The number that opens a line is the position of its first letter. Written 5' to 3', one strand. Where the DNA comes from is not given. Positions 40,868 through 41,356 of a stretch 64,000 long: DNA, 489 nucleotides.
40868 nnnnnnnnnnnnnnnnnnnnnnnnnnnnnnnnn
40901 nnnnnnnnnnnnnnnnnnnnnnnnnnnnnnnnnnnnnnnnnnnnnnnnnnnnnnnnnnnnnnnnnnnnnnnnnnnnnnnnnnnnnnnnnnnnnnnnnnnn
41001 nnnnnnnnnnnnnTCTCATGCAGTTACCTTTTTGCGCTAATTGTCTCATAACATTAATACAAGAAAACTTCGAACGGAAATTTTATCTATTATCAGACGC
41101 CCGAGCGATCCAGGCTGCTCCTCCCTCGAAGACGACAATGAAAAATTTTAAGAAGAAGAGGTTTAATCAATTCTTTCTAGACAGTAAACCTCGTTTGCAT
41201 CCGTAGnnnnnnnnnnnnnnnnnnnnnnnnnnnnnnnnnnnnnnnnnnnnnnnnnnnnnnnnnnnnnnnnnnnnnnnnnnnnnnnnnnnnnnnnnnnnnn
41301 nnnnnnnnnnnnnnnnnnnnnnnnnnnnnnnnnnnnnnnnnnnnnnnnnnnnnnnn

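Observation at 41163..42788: PyrE-like phosphoribosyltransferase fused to an 8-blade PQQ/BamB-type beta-propeller, translationally coupled to YcaO-SagB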

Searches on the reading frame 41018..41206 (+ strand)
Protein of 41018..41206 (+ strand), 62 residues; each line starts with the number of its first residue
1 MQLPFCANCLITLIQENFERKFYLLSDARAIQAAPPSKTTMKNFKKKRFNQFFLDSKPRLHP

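Call 62: search_protein_families(library=pfam, proteins=[window:41018-41206:+], max_evalue=0.01)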
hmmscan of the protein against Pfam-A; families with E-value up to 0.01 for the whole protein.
window:41018-41206:+ (62 aa): 0 families
